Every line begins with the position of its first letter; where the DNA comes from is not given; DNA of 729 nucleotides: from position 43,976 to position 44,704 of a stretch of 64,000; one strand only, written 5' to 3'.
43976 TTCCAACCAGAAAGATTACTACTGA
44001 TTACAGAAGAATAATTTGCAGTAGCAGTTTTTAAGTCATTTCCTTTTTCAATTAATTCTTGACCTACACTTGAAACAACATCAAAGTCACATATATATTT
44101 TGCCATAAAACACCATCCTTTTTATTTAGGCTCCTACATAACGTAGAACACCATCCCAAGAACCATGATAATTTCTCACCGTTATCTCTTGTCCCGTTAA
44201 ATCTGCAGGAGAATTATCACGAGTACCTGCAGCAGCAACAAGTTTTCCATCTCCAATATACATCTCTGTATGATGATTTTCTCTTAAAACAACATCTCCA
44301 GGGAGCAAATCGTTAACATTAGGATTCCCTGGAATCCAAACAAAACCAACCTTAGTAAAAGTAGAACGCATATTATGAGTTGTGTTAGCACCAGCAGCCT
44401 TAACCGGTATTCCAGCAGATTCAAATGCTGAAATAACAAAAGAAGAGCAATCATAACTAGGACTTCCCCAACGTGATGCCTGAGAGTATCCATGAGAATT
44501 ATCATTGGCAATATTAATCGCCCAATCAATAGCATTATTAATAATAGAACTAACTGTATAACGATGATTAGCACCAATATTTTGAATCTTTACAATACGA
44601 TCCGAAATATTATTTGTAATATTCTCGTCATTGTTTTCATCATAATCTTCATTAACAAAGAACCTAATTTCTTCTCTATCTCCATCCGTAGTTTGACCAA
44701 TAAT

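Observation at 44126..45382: Four-module architecture of the hydrolase: short LXG-like head, Gly/Ser/Ala linker, unknown 120-aa middle domain, NlpC/P60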

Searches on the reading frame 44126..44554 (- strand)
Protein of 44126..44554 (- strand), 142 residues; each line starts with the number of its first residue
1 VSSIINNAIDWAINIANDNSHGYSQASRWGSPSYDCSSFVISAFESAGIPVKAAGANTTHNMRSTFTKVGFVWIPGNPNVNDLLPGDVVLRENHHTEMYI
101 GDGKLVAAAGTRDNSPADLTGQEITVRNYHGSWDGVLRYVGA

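Call 50: search_solved_structures(query=A7, max_evalue=1, show_alignments=3)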
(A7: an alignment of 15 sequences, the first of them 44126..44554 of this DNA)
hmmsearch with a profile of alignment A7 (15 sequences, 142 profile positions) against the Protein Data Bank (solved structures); distinct sequences matched with E-value up to 1: 15.
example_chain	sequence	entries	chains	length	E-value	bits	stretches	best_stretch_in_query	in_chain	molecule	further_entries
8idc_E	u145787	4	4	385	1.8e-05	28.4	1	32-107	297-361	NlpC/P60 family protein | Probable endopeptidase MT2245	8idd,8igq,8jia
8er5_A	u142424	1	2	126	5.3e-05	26.9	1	77-113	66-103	NlpC/P60 domain-containing protein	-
23tz_A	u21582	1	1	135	7.9e-05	26.3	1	24-117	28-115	Peptidoglycan DL-endopeptidase CwlO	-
8wt3_A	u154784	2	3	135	8e-05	26.3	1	24-117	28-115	Peptidoglycan DL-endopeptidase CwlO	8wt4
2hbw_A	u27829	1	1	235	0.0017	22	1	30-116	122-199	NLP/P60 protein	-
2xiv_A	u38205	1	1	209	0.056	17.1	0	29-107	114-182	HYPOTHETICAL INVASION PROTEIN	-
3pbc_A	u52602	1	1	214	0.061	16.9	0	29-107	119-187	INVASION PROTEIN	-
3ne0_A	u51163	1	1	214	0.061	16.9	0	29-107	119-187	Resuscitation promoting factor Interacting Protein A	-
2evr_A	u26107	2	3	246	0.12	16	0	30-116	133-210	COG0791: Cell wall-associated hydrolases (invasion-associated proteins)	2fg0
6bim_A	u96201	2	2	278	0.2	15.3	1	29-111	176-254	Clan CA, family C40, NlpC/P60 superfamily cysteine peptidase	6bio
4q4t_A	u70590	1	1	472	0.3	14.7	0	29-107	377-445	Peptidoglycan endopeptidase RipA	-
2k1g_A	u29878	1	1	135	0.37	14.4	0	78-110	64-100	Lipoprotein spr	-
8xud_I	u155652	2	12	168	0.55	13.9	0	78-110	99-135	Murein DD-endopeptidase MepS/Murein LD-carboxypeptidase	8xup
4m5d_B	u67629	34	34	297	0.67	13.6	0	57-128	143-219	Ribosomal RNA-processing protein 7 | Rrp7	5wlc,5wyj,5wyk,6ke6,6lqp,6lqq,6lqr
3s0q_A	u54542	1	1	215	0.71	13.5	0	80-107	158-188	INVASION PROTEIN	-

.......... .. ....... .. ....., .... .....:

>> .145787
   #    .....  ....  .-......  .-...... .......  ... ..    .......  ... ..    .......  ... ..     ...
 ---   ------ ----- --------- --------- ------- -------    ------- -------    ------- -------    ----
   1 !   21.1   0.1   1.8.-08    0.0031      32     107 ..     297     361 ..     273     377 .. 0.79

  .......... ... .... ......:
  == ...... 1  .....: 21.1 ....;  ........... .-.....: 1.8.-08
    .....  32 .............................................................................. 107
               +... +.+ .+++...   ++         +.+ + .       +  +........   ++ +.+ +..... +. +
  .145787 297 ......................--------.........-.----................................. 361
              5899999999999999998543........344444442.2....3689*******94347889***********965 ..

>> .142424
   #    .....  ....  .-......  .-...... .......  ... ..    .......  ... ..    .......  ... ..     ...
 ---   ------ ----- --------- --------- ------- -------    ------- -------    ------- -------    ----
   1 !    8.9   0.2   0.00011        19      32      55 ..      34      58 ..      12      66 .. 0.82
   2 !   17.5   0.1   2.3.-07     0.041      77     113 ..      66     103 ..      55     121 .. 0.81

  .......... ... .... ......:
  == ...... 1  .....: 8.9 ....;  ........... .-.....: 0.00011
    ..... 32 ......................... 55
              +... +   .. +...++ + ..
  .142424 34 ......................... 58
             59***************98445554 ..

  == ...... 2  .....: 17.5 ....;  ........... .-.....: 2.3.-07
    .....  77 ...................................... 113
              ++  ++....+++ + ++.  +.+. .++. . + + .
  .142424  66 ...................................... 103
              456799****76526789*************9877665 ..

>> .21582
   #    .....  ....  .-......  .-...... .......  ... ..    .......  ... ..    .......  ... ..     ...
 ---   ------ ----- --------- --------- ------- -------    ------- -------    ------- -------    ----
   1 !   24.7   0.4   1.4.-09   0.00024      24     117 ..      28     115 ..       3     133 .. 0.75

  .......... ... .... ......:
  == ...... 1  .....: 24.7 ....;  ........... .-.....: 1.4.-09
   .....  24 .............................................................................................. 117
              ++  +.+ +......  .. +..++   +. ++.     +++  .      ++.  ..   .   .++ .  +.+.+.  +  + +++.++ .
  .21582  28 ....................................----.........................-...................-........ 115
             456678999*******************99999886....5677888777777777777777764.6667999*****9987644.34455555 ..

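Call 62: find_related_loci(query=A7, collection=genome_contigs, flank=10000)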
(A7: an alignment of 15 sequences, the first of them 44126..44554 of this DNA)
Query A7 (142 aa) in genome_contigs; peptide patterns used: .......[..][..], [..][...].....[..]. (x = any residue, [..] = any of these).
338 stretches matched a pattern; 321 encode a relative of the query (tblastn E <= 1e-3); the best 80 are kept; 78 distinct loci.
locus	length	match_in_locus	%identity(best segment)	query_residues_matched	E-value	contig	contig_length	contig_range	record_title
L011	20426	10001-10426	65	1-141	4e-60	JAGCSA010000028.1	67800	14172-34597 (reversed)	MAG: Bacilli bacterium isolate RGIG10070 Yak_Rumen-1__c1072971, whole genome shotgun sequence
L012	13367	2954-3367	62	5-141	2e-57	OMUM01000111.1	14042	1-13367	uncultured bacterium isolate hRUG889 genome assembly, contig: NODE_6013_length_14042_cov_41.3037, whole genome shotgun s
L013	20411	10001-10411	63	5-141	3e-57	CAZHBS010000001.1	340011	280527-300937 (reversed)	MAG TPA_asm: uncultured Muribaculaceae bacterium isolate SRP287540_co1_193 genome assembly, contig: NODE_3_length_340011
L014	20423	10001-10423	62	2-141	2e-56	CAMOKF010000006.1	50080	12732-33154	MAG: uncultured Firmicutes bacterium isolate SRR873608_bin.62_metaWRAP_v1.3_MAG genome assembly, contig: NODE_1459_lengt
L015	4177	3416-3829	64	5-141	2e-56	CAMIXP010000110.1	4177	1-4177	MAG: uncultured Bacillales bacterium isolate SRR12081302_bin.69_metaWRAP_v1.3_MAG genome assembly, contig: ERZ12289775.4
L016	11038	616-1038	61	1-140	1e-55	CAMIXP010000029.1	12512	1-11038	MAG: uncultured Bacillales bacterium isolate SRR12081302_bin.69_metaWRAP_v1.3_MAG genome assembly, contig: ERZ12289775.9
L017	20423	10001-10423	61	2-141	2e-56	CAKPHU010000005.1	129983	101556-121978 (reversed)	MAG: uncultured Bacilli bacterium isolate REFINED_METABAT215_TOP10_CONTIGS_1500_ASSEMBLY_K77_MERGED__Hadza_MoBio_C-REDO_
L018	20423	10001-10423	60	3-142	5e-54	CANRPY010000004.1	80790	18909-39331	MAG: uncultured Bacilli bacterium isolate Lapin-018__bin50 genome assembly, contig: Lapin-018__NODE_228_length_80790_cov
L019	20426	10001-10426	60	1-141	2e-53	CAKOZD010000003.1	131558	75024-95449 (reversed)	MAG: uncultured Bacilli bacterium isolate REFINED_METABAT215_TOP10_CONTIGS_1500_ASSEMBLY_K77_MERGED__Hadza_MoBio_hadza-A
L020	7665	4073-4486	59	5-141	3e-52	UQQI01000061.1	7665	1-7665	uncultured Mollicutes bacterium isolate UMGS532 genome assembly, contig: NODE_934_length_7665_cov_5.307227, whole genome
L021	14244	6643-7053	57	6-141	2e-51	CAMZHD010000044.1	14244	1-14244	MAG TPA_asm: uncultured Bacillales bacterium isolate SRR10912542_bin.29_metaWRAP_v1.3_MAG genome assembly, contig: ERZ14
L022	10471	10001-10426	56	1-141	4e-51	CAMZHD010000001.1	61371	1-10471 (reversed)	MAG TPA_asm: uncultured Bacillales bacterium isolate SRR10912542_bin.29_metaWRAP_v1.3_MAG genome assembly, contig: ERZ14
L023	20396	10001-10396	61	9-139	7e-50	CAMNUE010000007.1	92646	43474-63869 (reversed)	MAG: uncultured bacterium isolate SRR19792995_bin.67_metawrap_v1.3_MAG genome assembly, contig: ERZ12290371_320, whole g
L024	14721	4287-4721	54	1-141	3e-49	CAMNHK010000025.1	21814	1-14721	MAG: uncultured Bacillales bacterium isolate SRR873596_bin.89_metaWRAP_v1.3_MAG genome assembly, contig: NODE.5181_lengt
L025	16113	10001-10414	59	5-140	4e-53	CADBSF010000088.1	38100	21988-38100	MAG: uncultured Erysipelotrichaceae bacterium isolate RUG14253 genome assembly, contig: RUG14253_asm_88, whole genome sh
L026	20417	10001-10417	57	3-141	3e-47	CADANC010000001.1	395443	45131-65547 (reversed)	MAG: uncultured Erysipelotrichaceae bacterium isolate RUG13444 genome assembly, contig: RUG13444_asm_1, whole genome sho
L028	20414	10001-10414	57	1-141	4e-45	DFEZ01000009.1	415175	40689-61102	MAG TPA_asm: Bacillales bacterium UBA3789 UBA3789_contig_323, whole genome shotgun sequence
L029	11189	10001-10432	52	1-141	1e-44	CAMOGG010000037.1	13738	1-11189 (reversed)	MAG: uncultured Bacillales bacterium isolate SRR873604_bin.131_metaWRAP_v1.3_MAG genome assembly, contig: NODE_10021_len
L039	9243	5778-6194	46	3-141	3e-39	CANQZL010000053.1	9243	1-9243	MAG: uncultured Bacilli bacterium isolate Lapin-018__bin17 genome assembly, contig: Lapin-018__NODE_7588_length_9243_cov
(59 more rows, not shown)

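Call 65: search_protein_families(library=pfam, proteins=[L023:13447-18075:+, L023:18655-18948:+, L025:270-3728:+, L025:7012-9159:+, L029:7899-9203:+, L019:10466-11422:+, L013:11278-12840:+, L026:8786-10423:+], max_evalue=0.01)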
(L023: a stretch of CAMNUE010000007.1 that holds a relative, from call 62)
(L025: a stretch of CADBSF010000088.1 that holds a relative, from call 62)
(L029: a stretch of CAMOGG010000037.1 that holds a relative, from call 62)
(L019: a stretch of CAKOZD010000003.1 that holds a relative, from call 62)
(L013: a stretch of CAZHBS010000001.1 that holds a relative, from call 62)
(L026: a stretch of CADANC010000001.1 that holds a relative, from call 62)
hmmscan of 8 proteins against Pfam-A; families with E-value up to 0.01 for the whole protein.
L023:13447-18075:+ (1542 aa): 3 families
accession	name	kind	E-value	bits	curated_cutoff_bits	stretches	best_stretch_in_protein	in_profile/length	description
PF01580.24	FtsK_SpoIIIE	-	7e-48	163.4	24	2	696-888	16-220/221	FtsK/SpoIIIE family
PF00498.31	FHA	-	1.6e-05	25.7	20.7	1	110-172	2-64/67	FHA domain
PF13555.12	AAA_29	-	0.0021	18.2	27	0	721-743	23-46/61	P-loop containing region of AAA domain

L023:18655-18948:+ (97 aa): 0 families

L025:270-3728:+ (1152 aa): 0 families

L025:7012-9159:+ (715 aa): 8 families
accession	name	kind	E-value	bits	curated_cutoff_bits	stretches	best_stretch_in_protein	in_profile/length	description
PF11987.13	IF-2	-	1e-38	132.3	27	1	499-607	8-117/117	Translation-initiation factor 2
PF00009.33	GTP_EFTU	-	7.2e-36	124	26.5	1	224-380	6-184/188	Elongation factor Tu GTP binding domain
PF22042.2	EF-G_D2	-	1.2e-22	80.3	27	1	395-473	2-83/84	Elongation factor G domain 2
PF04760.21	IF2_N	-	1.2e-13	51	25.3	1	143-191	2-51/53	Translation initiation factor IF-2, N-terminal region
PF01926.29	MMR_HSR1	-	4.9e-11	43.2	21.9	1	224-329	2-113/113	50S ribosome-binding GTPase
PF00025.27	Arf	-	5.5e-07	29.7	22.3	1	226-378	19-170/174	ADP-ribosylation factor family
PF02421.24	FeoB_N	-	4e-06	26.9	27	1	224-378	3-156/156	Ferrous iron transport protein B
PF03144.31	GTP_EFTU_D2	-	6.2e-06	27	30.3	0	638-693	1-58/73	Elongation factor Tu domain 2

L029:7899-9203:+ (434 aa): 2 families
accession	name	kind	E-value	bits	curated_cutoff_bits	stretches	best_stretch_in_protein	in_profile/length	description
PF00823.25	PPE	-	8.1e-05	23.1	26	1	18-93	30-105/165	PPE family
PF06013.18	WXG100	-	0.00025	21.7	27.3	1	5-86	3-83/86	Proteins of 100 residues with WXG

L019:10466-11422:+ (318 aa): 2 families
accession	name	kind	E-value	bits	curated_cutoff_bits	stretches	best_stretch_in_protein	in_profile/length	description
PF01832.25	Glucosaminidase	-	3.2e-34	118.7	30.2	1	180-309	3-122/123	Mannosyl-glycoprotein endo-beta-N-acetylglucosaminidase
PF04065.20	Not3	-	0.0009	19.1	25.8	1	43-131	70-158/231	Not1 N-terminal domain, CCR4-Not complex component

L013:11278-12840:+ (520 aa): 1 family
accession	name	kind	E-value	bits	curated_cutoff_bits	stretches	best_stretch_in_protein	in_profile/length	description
PF13529.12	Peptidase_C39_2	-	9.8e-05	23.4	24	1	349-462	18-133/143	Peptidase_C39 like family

L026:8786-10423:+ (545 aa): 3 families
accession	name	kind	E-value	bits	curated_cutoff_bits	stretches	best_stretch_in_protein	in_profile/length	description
PF01832.25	Glucosaminidase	-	6.8e-24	85.3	30.2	1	228-347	3-122/123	Mannosyl-glycoprotein endo-beta-N-acetylglucosaminidase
PF25309.1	ELLD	-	1.8e-15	57.7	27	2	403-506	42-173/175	Endolysin-like domain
PF00877.26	NLPC_P60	-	7.1e-08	32.8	23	1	431-515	5-84/105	NlpC/P60 family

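Call 68: search_protein_families(library=pfam, proteins=[L023:2039-4108:+, L023:4192-5376:+, L023:5447-6688:-, L023:6812-8167:+, L023:8157-9407:+, L023:18041-18322:+, L023:18331-18642:+, L023:18959-19261:+, L023:19347-19664:+, L023:19667-19972:+], max_evalue=0.01)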
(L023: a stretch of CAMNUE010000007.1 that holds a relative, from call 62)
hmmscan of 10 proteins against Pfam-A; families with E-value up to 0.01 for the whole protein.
L023:2039-4108:+ (689 aa): 8 families
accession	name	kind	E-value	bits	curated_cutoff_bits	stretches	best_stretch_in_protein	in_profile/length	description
PF00009.33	GTP_EFTU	-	6.7e-64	215.4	26.5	1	9-280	2-188/188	Elongation factor Tu GTP binding domain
PF03764.24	EFG_IV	-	6.1e-48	162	24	1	476-593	1-120/121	Elongation factor G, domain IV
PF14492.12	EFG_III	-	5.2e-34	116.6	27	1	401-474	1-74/75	Elongation Factor G, domain III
PF00679.30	EFG_C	-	2.5e-27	95.2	27.9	1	596-682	1-88/89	Elongation factor G C-terminus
PF22042.2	EF-G_D2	-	8.3e-17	61.5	27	1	307-389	2-83/84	Elongation factor G domain 2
PF03144.31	GTP_EFTU_D2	-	2.5e-16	60.3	30.3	1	321-388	1-73/73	Elongation factor Tu domain 2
PF16658.11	RF3_C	-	4.3e-08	33.5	40.1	1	409-488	14-93/132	Class II release factor RF3, C-terminal domain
PF01926.29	MMR_HSR1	-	0.00022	21.8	21.9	1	57-136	28-113/113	50S ribosome-binding GTPase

L023:4192-5376:+ (394 aa): 4 families
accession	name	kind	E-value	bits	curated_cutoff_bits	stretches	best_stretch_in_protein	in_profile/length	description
PF00009.33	GTP_EFTU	-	1.7e-65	220.5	26.5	1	10-201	1-187/188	Elongation factor Tu GTP binding domain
PF03143.23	GTP_EFTU_D3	-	6.1e-39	133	27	1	298-392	1-105/106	Elongation factor Tu C-terminal domain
PF03144.31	GTP_EFTU_D2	-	3e-22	79.3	30.3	1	225-294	1-73/73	Elongation factor Tu domain 2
PF01926.29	MMR_HSR1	-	0.0012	19.4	21.9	1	15-132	2-109/113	50S ribosome-binding GTPase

L023:5447-6688:- (413 aa): 3 families
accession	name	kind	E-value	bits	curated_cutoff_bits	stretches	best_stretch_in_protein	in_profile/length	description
PF02388.22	FemAB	-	1.1e-58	199.5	24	1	7-411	2-406/406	FemAB family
PF08661.17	Rep_fac-A_3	-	0.0026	18.5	23.5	0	187-231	45-88/105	Replication factor A protein 3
PF13480.13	Acetyltransf_6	-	0.0069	17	22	0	309-360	83-134/143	Acetyltransferase (GNAT) domain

L023:6812-8167:+ (451 aa): 4 families
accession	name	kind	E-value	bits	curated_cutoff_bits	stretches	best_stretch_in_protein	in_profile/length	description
PF08245.18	Mur_ligase_M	-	4e-36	125.3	24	1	116-289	1-199/200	Mur ligase middle domain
PF21799.2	MurD-like_N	-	8.3e-09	36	27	1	5-97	1-87/88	Mur ligase MurD-like, N-terminal domain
PF02875.26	Mur_ligase_C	-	8.2e-05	23.9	28.4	1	312-422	1-125/127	Mur ligase, glutamate ligase domain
PF02275.23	CBAH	-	0.0039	17.3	20.4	1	150-221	140-206/316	Linear amide C-N hydrolases, choloylglycine hydrolase family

L023:8157-9407:+ (416 aa): 4 families
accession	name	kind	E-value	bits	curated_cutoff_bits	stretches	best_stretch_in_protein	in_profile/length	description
PF00113.28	Enolase_C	-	3.3e-122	407.9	21.5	1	144-415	5-282/296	Enolase, C-terminal TIM barrel domain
PF03952.21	Enolase_N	-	3.5e-55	186.2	35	1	3-132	1-131/131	Enolase, N-terminal domain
PF13378.12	MR_MLE_C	-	1.7e-05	25.1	29.4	1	266-388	55-172/219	Enolase C-terminal domain-like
PF07476.17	MAAL_C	-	0.00028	20.6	27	1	271-386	92-215/249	Methylaspartate ammonia-lyase C-terminus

L023:18041-18322:+ (93 aa): 0 families

L023:18331-18642:+ (103 aa): 0 families

L023:18959-19261:+ (100 aa): 0 families

L023:19347-19664:+ (105 aa): 2 families
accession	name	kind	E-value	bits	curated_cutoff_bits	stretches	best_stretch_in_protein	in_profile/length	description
PF02520.22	ANIS5_cation-bd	-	0.0026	18.3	29.3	0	48-93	56-101/109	SXP/RAL-2 family protein Ani s 5-like, metal-binding domain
PF04513.17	Baculo_PEP_C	-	0.0036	17.8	38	1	12-81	49-114/140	Baculovirus polyhedron envelope protein, PEP, C terminus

L023:19667-19972:+ (101 aa): 1 family
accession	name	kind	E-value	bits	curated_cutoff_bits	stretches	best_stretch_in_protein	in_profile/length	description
PF06013.18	WXG100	-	0.0027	18.4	27.3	1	39-94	32-85/86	Proteins of 100 residues with WXG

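Call 69: find_homologous_proteins(query=L023:13447-18075:+, max_evalue=1e-50)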
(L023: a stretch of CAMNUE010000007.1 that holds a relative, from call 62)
Query L023:13447-18075:+ (1542 aa): 181 proteins with E <= 1e-50 among 5955 candidates; the best 120 are listed.
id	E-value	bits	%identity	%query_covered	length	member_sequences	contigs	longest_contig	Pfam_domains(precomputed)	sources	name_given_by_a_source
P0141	0.0e+0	3490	100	100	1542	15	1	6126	PF00498.32,PF01580.25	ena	-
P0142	0.0e+0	3001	83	100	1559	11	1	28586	PF00498.32,PF01580.25,PF02456.22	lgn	-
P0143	0.0e+0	2775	77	100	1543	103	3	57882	PF00498.32,PF01580.25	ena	-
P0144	0.0e+0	2758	76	100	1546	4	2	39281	PF00498.32,PF01580.25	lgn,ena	-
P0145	0.0e+0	2749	77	100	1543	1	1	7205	PF00498.32,PF01580.25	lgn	-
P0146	0.0e+0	2656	74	100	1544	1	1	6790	PF00498.32,PF01580.25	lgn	-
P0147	0.0e+0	2575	71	100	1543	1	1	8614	PF00498.32,PF01580.25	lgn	-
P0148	0.0e+0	2551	71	100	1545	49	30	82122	PF00498.32,PF01580.25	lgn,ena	-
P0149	0.0e+0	2524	71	100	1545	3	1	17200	PF00498.32,PF01580.25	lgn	-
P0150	0.0e+0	2454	68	100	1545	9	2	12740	PF00498.32,PF01580.25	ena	-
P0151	0.0e+0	2446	68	100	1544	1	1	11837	PF00498.32,PF01580.25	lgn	-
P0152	0.0e+0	2413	68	100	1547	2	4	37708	PF01580.25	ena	-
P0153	0.0e+0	2411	68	100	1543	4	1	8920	PF00498.32,PF01580.25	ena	-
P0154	0.0e+0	2403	67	100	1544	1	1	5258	PF00498.32,PF01580.25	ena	-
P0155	0.0e+0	2385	66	100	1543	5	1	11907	PF00498.32,PF01580.25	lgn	-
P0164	0.0e+0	2334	66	100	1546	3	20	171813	PF00498.32,PF01580.25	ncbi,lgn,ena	-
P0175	0.0e+0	2231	64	100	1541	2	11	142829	PF00498.32,PF01580.25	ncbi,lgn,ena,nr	ncbi:MAG: type VII secretion protein EssC [Bacilli bacterium]|nr:type VII secretion protein EssC [Ba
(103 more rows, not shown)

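Call 70: find_encoding_contigs(protein=P0175, flank=10000, max_places=3)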
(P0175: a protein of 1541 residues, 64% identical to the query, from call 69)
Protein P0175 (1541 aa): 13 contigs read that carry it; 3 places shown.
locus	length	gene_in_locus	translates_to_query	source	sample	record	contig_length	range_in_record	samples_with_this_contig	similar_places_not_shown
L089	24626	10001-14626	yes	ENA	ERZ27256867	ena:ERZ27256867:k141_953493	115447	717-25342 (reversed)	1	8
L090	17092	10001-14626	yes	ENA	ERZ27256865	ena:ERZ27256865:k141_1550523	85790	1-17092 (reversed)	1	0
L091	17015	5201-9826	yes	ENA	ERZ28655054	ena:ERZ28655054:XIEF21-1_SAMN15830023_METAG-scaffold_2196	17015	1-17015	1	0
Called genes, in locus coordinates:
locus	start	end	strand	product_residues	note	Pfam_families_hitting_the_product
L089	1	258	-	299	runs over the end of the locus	PF18075:FtsX_ECD, PF02687:FtsX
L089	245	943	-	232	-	PF02463:SMC_N (faint), PF00005:ABC_tran, PF13304:AAA_21 (weak)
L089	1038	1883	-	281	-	PF02588:YitT_membrane, PF10035:DUF2179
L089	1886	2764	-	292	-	PF02588:YitT_membrane, PF19700:DUF6198 (weak), PF10035:DUF2179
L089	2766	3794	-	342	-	PF03462:PCRF, PF00472:RF-1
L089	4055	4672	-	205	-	PF03703:bPH_2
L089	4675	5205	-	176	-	PF01931:NTPase_I-T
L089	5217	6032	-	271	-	-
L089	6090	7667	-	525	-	-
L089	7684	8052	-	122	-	-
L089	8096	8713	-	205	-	PF01327:Pep_deformylase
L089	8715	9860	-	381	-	PF01757:Acyl_transf_3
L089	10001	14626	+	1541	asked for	PF00498:FHA, PF01580:FtsK_SpoIIIE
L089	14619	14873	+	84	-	-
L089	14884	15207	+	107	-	-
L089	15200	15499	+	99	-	-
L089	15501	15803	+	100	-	-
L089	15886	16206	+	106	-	-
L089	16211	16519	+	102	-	-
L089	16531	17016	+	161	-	-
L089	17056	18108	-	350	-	-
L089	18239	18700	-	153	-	PF00383:dCMP_cyt_deam_1, PF14437:MafB19-deam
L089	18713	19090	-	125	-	-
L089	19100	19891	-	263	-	PF12679:ABC2_membrane_2, PF13346:ABC2_membrane_5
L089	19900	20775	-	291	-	PF00005:ABC_tran, PF13304:AAA_21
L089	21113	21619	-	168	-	PF00293:NUDIX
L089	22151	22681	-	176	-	-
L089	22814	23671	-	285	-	PF04439:Adenyl_transf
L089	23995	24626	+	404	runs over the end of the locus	PF01548:DEDD_Tnp_IS110, PF02371:Transposase_20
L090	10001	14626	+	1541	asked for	PF00498:FHA, PF01580:FtsK_SpoIIIE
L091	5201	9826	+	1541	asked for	PF00498:FHA, PF01580:FtsK_SpoIIIE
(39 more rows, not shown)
